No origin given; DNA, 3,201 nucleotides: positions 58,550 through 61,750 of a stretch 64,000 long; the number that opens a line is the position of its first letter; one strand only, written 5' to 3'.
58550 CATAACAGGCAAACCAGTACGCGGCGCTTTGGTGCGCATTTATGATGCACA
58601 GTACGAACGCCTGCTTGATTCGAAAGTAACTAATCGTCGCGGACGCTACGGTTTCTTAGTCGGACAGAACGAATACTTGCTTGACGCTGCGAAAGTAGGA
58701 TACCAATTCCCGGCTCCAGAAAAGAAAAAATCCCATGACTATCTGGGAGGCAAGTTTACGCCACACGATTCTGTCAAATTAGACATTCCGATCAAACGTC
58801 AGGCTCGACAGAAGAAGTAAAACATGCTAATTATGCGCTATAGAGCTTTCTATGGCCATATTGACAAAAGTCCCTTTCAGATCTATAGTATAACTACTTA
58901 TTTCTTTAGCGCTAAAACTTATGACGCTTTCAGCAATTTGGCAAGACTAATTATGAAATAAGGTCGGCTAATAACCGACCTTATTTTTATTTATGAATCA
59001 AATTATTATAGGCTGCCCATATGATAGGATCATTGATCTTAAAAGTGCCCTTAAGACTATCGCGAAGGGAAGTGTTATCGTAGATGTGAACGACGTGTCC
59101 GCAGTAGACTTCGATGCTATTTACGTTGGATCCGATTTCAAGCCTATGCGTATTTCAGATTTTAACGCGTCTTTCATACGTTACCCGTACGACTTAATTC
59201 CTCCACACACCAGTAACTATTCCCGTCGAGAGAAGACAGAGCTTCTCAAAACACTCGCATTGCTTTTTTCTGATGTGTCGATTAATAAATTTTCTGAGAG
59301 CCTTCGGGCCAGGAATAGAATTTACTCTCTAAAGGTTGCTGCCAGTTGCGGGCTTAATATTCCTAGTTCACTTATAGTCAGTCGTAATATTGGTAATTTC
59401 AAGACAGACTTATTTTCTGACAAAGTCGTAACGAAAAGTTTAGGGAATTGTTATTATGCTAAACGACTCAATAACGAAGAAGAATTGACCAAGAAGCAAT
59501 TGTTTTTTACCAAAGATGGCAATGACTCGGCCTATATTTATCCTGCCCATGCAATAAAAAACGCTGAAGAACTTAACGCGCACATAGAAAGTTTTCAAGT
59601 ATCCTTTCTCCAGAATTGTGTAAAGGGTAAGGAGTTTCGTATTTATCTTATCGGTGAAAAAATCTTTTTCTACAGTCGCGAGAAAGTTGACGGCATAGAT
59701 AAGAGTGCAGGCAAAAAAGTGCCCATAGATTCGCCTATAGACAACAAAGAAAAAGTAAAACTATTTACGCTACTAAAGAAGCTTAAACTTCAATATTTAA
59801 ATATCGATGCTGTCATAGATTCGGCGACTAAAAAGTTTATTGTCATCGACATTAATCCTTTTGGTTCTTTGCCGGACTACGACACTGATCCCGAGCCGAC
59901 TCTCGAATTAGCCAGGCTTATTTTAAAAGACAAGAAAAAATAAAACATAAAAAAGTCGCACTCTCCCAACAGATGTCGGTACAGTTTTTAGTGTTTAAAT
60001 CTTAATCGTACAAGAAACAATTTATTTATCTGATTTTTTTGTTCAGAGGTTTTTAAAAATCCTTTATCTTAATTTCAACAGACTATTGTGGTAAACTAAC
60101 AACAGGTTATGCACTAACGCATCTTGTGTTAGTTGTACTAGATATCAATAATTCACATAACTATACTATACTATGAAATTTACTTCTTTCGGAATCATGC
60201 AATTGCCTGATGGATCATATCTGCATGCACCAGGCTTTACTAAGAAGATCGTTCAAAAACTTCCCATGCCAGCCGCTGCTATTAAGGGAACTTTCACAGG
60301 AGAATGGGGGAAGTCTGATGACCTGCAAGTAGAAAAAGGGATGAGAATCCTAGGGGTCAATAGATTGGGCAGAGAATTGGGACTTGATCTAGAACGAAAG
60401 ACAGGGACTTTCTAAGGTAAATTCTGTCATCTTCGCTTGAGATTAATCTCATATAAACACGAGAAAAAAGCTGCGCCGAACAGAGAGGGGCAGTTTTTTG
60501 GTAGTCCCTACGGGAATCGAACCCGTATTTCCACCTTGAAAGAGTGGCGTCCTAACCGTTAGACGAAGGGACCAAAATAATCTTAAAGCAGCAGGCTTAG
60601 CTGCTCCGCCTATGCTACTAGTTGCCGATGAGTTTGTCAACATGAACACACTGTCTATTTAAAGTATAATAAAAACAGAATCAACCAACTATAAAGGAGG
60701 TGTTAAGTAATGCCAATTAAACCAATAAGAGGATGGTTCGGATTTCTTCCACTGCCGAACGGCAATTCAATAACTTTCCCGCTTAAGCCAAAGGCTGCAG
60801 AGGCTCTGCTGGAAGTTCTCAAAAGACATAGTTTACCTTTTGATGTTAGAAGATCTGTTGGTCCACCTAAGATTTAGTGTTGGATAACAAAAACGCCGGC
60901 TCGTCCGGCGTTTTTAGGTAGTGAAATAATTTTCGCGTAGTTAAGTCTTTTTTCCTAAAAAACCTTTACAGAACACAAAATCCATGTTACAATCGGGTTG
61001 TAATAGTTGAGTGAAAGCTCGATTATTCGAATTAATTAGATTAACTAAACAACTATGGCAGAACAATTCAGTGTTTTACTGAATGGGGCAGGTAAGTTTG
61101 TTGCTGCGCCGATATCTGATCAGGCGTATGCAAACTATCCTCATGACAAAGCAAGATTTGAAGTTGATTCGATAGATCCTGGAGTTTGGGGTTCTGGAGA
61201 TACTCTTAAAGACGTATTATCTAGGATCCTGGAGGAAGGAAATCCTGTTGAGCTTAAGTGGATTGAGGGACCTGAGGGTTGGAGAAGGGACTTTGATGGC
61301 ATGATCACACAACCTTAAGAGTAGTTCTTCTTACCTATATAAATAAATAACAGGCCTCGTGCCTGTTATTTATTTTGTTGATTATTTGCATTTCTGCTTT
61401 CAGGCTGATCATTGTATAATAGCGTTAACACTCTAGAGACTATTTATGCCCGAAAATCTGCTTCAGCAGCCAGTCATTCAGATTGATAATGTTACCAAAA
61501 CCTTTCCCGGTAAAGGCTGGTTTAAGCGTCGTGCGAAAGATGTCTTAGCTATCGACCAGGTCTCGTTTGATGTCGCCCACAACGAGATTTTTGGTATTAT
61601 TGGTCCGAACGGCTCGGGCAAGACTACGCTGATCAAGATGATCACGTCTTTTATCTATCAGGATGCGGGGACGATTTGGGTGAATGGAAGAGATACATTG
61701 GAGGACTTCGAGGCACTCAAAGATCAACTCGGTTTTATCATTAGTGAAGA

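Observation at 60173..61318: Local three-member small-protein family with collinear motifs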

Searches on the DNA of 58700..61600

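Call 47: search_rna_families(source=window, start=58700, end=61600, threshold=evalue, max_evalue=1)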
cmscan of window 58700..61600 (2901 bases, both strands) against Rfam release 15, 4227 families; matches with E-value up to 1: 5.
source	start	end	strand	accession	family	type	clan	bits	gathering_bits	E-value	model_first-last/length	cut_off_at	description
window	60502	60573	-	RF00005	tRNA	Gene; tRNA;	CL00001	64.9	29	3.6e-13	1-71/71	no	tRNA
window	60501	60573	+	RF04354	Plastid-ycf2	Cis-reg;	-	25.5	65.7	0.027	1-75/75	no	Plastid-ycf2 5UTR RNA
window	60887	60940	-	RF00370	sroD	Gene; sRNA;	-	21.8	50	0.39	1-86/86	no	sroD RNA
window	60499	60567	-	RF00233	Tymo_tRNA-like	Cis-reg;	-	20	40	0.4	1-84/84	no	Tymovirus/Pomovirus/Furovirus tRNA-like 3' UTR element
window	58950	58999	-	RF02056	STnc390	Gene; sRNA;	-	19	50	0.97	1-60/60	no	Salmonella sRNA STnc390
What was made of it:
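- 60499..60573 (-): tRNA-Glu (UUC). Rfam tRNA match at 64.9 bits (call 47).
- Tried and rejected: Four other matches (E 0.03-1) lie far below their family cut-offs (call 47).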
